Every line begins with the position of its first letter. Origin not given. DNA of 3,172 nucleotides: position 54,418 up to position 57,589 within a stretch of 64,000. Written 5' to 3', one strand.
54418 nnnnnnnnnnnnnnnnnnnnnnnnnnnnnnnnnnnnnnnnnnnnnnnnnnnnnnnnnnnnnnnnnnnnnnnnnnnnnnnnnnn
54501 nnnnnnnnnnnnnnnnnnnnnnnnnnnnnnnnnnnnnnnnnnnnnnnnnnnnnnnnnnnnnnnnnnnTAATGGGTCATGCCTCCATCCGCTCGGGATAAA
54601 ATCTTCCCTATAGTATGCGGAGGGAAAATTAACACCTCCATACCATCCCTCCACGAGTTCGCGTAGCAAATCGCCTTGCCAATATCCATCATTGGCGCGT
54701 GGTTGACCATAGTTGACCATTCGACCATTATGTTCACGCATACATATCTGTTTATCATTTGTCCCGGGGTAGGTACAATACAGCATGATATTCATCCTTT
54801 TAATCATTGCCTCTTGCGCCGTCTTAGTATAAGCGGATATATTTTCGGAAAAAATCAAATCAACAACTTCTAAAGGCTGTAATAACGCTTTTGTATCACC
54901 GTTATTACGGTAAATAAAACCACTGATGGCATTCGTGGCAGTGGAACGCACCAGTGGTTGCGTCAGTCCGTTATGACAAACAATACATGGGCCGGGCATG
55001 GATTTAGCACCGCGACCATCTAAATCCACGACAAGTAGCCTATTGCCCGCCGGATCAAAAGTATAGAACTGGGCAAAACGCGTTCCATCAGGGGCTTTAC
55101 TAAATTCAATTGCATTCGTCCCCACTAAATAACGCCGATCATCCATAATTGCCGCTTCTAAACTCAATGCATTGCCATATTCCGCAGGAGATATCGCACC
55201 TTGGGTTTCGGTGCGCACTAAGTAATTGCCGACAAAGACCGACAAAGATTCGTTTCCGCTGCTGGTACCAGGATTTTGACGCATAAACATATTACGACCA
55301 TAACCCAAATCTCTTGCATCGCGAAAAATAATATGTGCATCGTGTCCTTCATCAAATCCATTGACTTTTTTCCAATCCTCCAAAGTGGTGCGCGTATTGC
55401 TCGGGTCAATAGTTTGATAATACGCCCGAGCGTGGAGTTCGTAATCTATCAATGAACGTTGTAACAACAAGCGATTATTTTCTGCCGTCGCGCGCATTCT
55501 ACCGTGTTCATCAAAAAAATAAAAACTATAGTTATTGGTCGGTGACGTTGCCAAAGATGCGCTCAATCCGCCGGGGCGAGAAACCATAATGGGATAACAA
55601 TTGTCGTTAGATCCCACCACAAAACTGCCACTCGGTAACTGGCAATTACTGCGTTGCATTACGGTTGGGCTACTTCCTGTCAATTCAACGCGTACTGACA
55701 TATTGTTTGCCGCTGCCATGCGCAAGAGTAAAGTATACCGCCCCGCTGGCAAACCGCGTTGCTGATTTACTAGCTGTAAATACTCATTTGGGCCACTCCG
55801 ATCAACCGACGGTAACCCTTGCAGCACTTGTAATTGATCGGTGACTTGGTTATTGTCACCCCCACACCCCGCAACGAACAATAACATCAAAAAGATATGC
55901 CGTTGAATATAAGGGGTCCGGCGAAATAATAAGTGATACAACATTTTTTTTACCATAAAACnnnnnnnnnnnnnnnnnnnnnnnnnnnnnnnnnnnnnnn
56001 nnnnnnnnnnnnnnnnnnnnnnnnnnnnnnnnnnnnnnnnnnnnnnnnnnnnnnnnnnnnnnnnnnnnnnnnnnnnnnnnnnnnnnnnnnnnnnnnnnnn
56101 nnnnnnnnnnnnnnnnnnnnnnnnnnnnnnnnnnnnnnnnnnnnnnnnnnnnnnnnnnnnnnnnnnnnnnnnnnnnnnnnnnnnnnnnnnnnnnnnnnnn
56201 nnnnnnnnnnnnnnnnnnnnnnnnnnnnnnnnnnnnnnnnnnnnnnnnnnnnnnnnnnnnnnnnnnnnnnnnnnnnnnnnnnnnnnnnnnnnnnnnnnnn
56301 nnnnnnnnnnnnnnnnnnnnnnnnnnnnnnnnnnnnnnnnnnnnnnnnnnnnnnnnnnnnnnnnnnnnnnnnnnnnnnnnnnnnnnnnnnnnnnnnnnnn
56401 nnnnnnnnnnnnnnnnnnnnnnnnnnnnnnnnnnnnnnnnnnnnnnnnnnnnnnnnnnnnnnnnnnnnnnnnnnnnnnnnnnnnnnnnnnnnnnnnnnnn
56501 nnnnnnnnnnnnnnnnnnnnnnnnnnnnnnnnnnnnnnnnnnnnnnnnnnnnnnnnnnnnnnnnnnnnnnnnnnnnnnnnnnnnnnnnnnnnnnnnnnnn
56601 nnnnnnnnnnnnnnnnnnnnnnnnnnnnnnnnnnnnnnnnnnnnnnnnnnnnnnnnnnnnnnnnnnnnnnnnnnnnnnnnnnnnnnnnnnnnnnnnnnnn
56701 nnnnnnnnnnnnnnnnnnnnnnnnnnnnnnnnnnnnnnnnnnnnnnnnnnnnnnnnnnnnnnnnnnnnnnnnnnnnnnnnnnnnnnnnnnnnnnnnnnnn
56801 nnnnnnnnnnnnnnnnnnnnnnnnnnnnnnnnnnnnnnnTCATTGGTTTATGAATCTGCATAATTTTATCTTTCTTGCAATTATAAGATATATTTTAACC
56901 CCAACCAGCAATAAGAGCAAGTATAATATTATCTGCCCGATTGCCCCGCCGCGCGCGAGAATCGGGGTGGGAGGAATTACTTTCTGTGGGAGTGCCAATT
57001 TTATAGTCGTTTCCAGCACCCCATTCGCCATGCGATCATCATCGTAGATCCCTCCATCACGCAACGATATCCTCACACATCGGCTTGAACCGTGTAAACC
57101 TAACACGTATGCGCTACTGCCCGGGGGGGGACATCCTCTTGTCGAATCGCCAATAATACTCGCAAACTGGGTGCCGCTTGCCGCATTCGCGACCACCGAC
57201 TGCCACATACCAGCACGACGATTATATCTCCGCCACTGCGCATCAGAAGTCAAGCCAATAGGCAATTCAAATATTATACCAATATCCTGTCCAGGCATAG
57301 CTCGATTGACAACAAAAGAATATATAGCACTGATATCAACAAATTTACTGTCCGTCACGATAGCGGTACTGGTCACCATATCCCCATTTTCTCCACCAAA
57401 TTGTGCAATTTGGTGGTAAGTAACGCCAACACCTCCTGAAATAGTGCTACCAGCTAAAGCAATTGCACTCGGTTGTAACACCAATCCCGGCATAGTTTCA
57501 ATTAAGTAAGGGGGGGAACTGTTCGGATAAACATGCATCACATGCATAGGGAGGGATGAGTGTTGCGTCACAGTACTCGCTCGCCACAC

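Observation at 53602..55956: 784-aa lipoprotein with exactly three CXXCH motifs and few other cysteines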

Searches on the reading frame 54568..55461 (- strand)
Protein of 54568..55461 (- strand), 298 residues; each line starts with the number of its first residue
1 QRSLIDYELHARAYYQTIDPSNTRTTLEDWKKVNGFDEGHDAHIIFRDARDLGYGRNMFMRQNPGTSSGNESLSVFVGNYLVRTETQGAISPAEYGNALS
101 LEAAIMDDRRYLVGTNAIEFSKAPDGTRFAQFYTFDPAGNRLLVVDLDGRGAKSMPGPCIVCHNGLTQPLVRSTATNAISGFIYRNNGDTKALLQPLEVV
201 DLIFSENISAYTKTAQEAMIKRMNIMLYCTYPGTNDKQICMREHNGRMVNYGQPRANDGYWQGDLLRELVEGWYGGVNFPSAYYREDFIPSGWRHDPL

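Call 67: search_solved_structures(query=A7, max_evalue=10)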
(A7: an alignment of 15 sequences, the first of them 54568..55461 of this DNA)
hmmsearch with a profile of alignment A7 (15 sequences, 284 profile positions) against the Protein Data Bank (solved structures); distinct sequences matched with E-value up to 10: 2.
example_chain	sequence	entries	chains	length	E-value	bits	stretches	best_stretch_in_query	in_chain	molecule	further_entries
8z82_C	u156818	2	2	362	0.02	17.7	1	118-205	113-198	Photosynthetic reaction center cytochrome c subunit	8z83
1gdv_A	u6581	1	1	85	0.21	14.3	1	146-179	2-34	CYTOCHROME C6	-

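Call 72: search_protein_representatives(alignment_id=A7)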
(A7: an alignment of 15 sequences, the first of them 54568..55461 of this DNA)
Query: 15 sequences, 284 profile positions. Proteins with E-value up to 0.001 (for the whole library): 1848; up to 1e-10: 1292; up to 1e-30: 309. The best 150 are listed.
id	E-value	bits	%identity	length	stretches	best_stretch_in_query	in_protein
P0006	1.6e-114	398.7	-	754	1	2-282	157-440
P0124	7.7e-111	386.5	-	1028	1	2-283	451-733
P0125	1.2e-109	382.7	-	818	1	3-282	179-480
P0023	8.4e-107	373.3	-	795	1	2-283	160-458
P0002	5.9e-105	367.2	-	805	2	2-283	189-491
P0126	2.7e-104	365.0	-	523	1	2-282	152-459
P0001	9.2e-104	363.3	-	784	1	2-283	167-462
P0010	1.1e-102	359.8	-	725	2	2-283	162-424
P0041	7.9e-99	347.1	-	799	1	3-283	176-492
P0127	3.0e-97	342.0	-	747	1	2-282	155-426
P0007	4.4e-97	341.4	-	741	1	2-283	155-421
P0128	1.2e-95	336.7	-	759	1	2-282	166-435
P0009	3.5e-95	335.2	-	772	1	2-283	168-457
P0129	1.9e-94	332.8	-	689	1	3-282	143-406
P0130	9.5e-93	327.2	-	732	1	1-282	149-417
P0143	6.5e-87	308.0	-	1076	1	6-283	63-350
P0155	2.1e-81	290.0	-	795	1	5-281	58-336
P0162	6.8e-77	275.2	-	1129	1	5-282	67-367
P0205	5.9e-50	186.8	-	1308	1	6-282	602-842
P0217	2.2e-43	165.2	-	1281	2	8-282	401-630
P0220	5.6e-43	163.9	-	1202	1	6-281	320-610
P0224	1.0e-42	163.0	-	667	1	3-280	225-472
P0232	1.0e-41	159.7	-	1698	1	5-281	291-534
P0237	3.2e-41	158.1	-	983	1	6-280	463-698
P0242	4.3e-41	157.7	-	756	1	12-283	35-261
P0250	2.0e-40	155.5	-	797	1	7-282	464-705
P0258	8.3e-40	153.5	-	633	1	6-281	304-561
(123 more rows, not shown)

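Call 73: search_protein_families(library=pfam, proteins=[P0205, P0217, P0220, P0232, P0143, P0162, P0237, P0250], max_evalue=0.001)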
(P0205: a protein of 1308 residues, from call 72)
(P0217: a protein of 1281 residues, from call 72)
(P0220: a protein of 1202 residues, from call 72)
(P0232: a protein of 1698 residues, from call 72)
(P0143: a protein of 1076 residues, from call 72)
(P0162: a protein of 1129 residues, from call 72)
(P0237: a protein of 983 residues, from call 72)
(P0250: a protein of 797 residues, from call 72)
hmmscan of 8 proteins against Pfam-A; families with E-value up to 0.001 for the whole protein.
P0205 (1308 aa): 2 families
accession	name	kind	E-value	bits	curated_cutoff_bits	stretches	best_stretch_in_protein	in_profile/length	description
PF01483.27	P_proprotein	-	1.5e-08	35.1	21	1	1199-1303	2-84/86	Proprotein convertase P-domain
PF22352.2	K319L-like_PKD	-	2.2e-08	34.4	27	1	361-452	1-84/84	K319L-like, PKD domain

P0217 (1281 aa): 5 families
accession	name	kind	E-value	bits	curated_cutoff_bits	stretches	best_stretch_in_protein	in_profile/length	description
PF22352.2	K319L-like_PKD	-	5.2e-27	94.1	27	3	109-178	16-84/84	K319L-like, PKD domain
PF00801.26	PKD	-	8.7e-11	42.1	23.5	0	196-277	11-80/80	PKD domain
PF13229.12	Beta_helix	-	2.8e-10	40.5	25.9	1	863-1002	22-145/158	Right handed beta helix region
PF13442.11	Cytochrome_CBB3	-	3.6e-07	30.9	27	1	1217-1276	5-65/68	Cytochrome C oxidase, cbb3-type, subunit III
PF18981.6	InlK_D3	-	6e-05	23.5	25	0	346-373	46-73/75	Internalin K domain (D3/D4)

P0220 (1202 aa): 2 families
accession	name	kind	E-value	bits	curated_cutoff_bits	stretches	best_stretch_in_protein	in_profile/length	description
PF22352.2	K319L-like_PKD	-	4.8e-08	33.3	27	1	58-141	6-84/84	K319L-like, PKD domain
PF13442.11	Cytochrome_CBB3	-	0.00014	22.5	27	0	471-502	4-36/68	Cytochrome C oxidase, cbb3-type, subunit III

P0232 (1698 aa): 5 families
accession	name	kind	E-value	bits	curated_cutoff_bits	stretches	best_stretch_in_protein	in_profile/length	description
PF22352.2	K319L-like_PKD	-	1.2e-15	57.7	27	1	41-123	1-82/84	K319L-like, PKD domain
PF00041.27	fn3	-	8.2e-11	42.4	25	0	869-938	16-75/84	Fibronectin type III domain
PF25788.1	Ig_Rha78A_N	-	2.6e-10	40.9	27.4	0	965-1055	16-103/105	Rha78A-like, N-terminal immunoglobulin domain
PF17963.7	Big_9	-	3.4e-07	31.5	23.6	1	34-123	1-88/89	Bacterial Ig domain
PF18911.6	PKD_4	-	1.3e-05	25.5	27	0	34-72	1-39/85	PKD domain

P0143 (1076 aa): 1 family
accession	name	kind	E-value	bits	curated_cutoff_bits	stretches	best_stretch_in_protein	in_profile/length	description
PF22352.2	K319L-like_PKD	-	4.6e-21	75.1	27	3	462-530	13-84/84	K319L-like, PKD domain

P0162 (1129 aa): 2 families
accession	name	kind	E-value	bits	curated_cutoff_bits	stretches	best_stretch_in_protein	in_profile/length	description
PF22352.2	K319L-like_PKD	-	4.4e-10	39.9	27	1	468-540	2-84/84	K319L-like, PKD domain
PF00801.26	PKD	-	6.2e-06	26.6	23.5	0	471-540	9-78/80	PKD domain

P0237 (983 aa): 4 families
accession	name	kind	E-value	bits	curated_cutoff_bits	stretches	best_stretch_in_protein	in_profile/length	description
PF17963.7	Big_9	-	1.7e-77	256.8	23.6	4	155-246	1-89/89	Bacterial Ig domain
PF17892.7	Cadherin_5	-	2.3e-65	217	26.5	4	154-248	1-98/98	Cadherin-like domain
PF17803.7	Cadherin_4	-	1.4e-50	170.1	25.1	4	146-215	2-71/71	Bacterial cadherin-like domain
PF22352.2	K319L-like_PKD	-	2.1e-05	24.9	27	0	808-885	5-84/84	K319L-like, PKD domain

P0250 (797 aa): 3 families
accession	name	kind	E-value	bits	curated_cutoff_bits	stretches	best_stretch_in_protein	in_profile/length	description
PF13620.12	CarboxypepD_reg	-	1.1e-18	67.7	32.3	2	153-221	3-61/82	Carboxypeptidase regulatory-like domain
PF17210.9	SdrD_B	-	8.4e-08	32.8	29.7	0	71-118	24-65/112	SdrD B-like domain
PF13715.12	CarbopepD_reg_2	-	0.00032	21.1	32.2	0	94-117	27-50/88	CarboxypepD_reg-like domain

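Call 76: search_protein_families(library=ncbifam, proteins=[P0155, P0237, P0250, P0217, P0143, P0205, P0242, P0224, P0258], max_evalue=0.01)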
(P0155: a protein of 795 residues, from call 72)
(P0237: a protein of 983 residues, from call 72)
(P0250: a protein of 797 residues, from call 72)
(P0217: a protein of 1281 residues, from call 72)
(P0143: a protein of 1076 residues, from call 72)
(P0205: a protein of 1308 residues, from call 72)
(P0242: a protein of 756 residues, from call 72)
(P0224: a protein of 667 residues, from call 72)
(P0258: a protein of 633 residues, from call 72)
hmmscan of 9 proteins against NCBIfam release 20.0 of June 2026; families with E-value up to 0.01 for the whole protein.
P0155 (795 aa): 0 families

P0237 (983 aa): 3 families
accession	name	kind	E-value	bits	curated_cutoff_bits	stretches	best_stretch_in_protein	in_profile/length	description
NF012211.1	tand_rpt_95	domain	2.2e-77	255.2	90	4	168-259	3-96/98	tandem-95 repeat protein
NF038112.1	myxo_dep_M36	subfamily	1.9e-17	61.8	1500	1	53-446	1180-1568/1604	myxosortase-dependent M36 family metallopeptidase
NF045619.1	adhes_GNV_Cterm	subfamily_domain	9e-10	38.3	180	2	397-441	410-457/458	BapA/Bap/LapF family large adhesin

P0250 (797 aa): 1 family
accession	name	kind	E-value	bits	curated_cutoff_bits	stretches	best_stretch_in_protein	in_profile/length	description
NF058648.1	ECF_sub_HI1622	equivalog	0.0061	16.6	100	0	176-216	41-82/180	NikL family nickel/cobalt ECF transporter subunit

P0217 (1281 aa): 4 families
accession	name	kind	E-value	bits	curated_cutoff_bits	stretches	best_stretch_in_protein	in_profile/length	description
NF041578.1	betaarabinsidaseHypBA2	equivalog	1.1e-34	119.2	3200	3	185-280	1041-1137/1709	beta-L-arabinobiosidase HypBA2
NF038112.1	myxo_dep_M36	subfamily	4.9e-14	50.5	1500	1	106-382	1209-1478/1604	myxosortase-dependent M36 family metallopeptidase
NF041518.1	choice_anch_Q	domain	3e-07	30.6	25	1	1050-1104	18-56/58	choice-of-anchor Q domain-containing protein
NF058595.1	invert_tail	domain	0.0053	17.1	37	0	348-373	87-112/113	lipo-invert putative C-terminal anchoring domain-containing protein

P0143 (1076 aa): 1 family
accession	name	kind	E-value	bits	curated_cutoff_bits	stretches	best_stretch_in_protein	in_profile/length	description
NF041321.1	Alpha-amyl_MalA_Halo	equivalog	5.8e-06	25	875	1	450-517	3-68/666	alpha-amylase MalA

P0205 (1308 aa): 3 families
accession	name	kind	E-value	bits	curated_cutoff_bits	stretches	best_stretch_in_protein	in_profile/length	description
NF038112.1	myxo_dep_M36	subfamily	1.1e-15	55.9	1500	1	309-457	1237-1380/1604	myxosortase-dependent M36 family metallopeptidase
NF038111.1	rhom_dep_M36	equivalog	0.00026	18.5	1700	1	353-469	1184-1297/1315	rhombosortase-dependent M36 family metallopeptidase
NF007771.0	PRK10457.1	equivalog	0.0081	16.7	129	0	52-77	9-34/82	hypothetical protein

P0242 (756 aa): 0 families

P0224 (667 aa): 0 families

P0258 (633 aa): 1 family
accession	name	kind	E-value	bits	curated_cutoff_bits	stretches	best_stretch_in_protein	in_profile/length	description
NF038112.1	myxo_dep_M36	subfamily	2.2e-07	28.4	1500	1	43-142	1286-1380/1604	myxosortase-dependent M36 family metallopeptidase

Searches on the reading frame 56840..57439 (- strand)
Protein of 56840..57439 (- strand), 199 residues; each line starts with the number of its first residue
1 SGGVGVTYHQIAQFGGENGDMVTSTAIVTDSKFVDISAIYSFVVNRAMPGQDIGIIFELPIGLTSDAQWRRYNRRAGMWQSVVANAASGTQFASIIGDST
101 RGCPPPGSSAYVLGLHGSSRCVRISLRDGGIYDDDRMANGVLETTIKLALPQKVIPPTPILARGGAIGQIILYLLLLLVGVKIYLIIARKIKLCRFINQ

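Call 50: search_protein_families(library=ncbifam, proteins=[window:56840-57439:-], max_evalue=0.1)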
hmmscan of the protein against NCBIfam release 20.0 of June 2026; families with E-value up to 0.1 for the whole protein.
window:56840-57439:- (199 aa): 1 family
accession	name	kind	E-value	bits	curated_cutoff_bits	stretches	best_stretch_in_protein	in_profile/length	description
NF041766.1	choice_anch_U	domain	1e-07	32.7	32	1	119-146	61-88/92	choice-of-anchor U domain-containing protein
